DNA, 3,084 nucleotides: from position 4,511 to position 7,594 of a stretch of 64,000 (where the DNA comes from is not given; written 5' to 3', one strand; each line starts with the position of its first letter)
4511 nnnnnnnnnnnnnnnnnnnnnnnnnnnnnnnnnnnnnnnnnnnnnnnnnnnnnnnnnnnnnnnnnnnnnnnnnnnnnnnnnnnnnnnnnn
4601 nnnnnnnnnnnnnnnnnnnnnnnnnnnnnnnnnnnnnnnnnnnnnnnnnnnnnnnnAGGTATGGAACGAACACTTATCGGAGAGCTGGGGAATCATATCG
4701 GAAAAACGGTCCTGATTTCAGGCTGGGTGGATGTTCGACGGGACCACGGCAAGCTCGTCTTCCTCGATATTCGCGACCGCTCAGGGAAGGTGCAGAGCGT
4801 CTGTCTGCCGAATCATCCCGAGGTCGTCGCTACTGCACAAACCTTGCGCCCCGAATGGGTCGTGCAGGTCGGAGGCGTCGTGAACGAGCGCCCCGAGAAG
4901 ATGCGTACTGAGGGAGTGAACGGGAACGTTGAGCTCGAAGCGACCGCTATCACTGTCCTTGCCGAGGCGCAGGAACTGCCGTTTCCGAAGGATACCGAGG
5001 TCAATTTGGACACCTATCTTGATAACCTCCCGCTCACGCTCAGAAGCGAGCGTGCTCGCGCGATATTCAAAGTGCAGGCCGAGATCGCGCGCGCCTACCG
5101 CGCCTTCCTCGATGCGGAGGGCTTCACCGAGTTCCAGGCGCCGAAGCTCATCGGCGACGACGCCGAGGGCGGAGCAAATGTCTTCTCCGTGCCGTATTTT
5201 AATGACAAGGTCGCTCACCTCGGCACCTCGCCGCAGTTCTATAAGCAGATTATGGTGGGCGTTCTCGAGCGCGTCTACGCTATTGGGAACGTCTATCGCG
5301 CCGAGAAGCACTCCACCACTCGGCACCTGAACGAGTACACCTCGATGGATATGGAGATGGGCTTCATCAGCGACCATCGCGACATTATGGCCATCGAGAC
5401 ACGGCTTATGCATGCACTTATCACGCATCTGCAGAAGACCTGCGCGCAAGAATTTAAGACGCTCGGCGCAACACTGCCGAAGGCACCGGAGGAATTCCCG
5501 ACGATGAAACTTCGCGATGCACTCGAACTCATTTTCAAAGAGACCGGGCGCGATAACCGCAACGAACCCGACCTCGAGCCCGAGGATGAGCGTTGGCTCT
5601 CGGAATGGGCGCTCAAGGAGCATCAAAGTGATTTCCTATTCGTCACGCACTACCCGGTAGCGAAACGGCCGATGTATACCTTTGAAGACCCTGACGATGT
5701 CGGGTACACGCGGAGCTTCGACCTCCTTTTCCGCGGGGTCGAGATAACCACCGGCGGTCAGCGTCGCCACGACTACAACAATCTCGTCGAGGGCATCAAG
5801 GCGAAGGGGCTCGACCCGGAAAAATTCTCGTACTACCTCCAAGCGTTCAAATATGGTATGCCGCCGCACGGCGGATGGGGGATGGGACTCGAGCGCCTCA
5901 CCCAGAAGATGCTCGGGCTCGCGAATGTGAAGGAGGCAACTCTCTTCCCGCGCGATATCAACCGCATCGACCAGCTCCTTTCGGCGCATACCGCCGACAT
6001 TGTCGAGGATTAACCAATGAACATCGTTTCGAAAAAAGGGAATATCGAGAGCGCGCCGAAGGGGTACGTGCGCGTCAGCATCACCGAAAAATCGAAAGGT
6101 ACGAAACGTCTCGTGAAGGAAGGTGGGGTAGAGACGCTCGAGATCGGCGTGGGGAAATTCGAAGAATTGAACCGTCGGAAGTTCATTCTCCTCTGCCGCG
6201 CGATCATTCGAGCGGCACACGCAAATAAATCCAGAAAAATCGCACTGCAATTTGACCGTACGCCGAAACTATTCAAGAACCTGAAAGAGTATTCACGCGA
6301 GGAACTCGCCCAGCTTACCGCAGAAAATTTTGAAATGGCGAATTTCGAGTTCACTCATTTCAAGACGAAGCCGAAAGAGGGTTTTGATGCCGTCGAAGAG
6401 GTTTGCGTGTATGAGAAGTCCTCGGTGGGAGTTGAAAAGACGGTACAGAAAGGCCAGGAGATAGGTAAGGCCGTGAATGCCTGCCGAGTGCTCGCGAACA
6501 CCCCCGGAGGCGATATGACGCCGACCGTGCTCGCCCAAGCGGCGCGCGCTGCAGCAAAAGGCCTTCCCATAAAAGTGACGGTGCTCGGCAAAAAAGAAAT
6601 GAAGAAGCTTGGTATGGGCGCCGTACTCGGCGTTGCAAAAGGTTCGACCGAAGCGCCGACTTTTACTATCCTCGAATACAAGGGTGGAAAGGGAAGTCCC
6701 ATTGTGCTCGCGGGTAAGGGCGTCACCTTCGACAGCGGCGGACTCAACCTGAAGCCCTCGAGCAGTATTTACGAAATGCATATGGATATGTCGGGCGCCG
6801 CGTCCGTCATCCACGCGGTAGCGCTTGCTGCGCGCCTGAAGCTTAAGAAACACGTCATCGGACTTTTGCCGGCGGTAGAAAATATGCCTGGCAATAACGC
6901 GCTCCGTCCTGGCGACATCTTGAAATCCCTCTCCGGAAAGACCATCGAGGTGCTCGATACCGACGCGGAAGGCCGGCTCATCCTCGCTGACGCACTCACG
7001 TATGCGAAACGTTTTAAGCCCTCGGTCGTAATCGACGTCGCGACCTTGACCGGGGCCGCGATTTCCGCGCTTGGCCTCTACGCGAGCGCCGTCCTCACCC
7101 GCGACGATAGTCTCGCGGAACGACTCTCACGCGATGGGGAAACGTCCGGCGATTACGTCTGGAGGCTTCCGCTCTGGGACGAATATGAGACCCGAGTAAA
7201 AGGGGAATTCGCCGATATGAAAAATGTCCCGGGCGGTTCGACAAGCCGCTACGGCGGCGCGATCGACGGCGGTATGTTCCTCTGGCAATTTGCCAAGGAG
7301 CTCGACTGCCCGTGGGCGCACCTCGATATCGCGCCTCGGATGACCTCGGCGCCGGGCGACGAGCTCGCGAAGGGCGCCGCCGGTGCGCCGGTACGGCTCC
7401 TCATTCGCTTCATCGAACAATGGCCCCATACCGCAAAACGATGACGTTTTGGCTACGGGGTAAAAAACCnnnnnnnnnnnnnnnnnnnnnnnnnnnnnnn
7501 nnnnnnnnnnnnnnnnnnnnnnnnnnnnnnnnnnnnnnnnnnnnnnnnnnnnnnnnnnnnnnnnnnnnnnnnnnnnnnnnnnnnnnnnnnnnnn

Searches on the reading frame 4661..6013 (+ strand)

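Call 81: search_protein_families(library=pfam, proteins=[window:4661-6013:+], max_evalue=0.001)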
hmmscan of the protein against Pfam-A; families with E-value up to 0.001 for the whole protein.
window:4661-6013:+ (450 aa): 2 families
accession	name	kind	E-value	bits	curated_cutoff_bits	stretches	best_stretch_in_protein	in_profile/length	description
PF00152.25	tRNA-synt_2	-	1.8e-80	270.8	25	1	117-432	3-307/308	tRNA synthetases class II (D, K and N)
PF01336.31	tRNA_anti-codon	-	1.1e-14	54.5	27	1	17-100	1-75/75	OB-fold nucleic acid binding domain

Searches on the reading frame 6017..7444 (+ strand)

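Call 81: search_protein_families(library=pfam, proteins=[window:6017-7444:+], max_evalue=0.001)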
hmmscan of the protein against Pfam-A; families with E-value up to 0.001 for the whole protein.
window:6017-7444:+ (475 aa): 2 families
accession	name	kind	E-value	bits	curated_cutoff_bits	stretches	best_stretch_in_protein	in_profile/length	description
PF00883.26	Peptidase_M17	-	3.9e-111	371.7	25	1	155-463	2-310/310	Cytosol aminopeptidase family, catalytic domain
PF02789.23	Peptidase_M17_N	-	4.1e-06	27.2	23.4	1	43-119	58-129/129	Cytosol aminopeptidase family, N-terminal domain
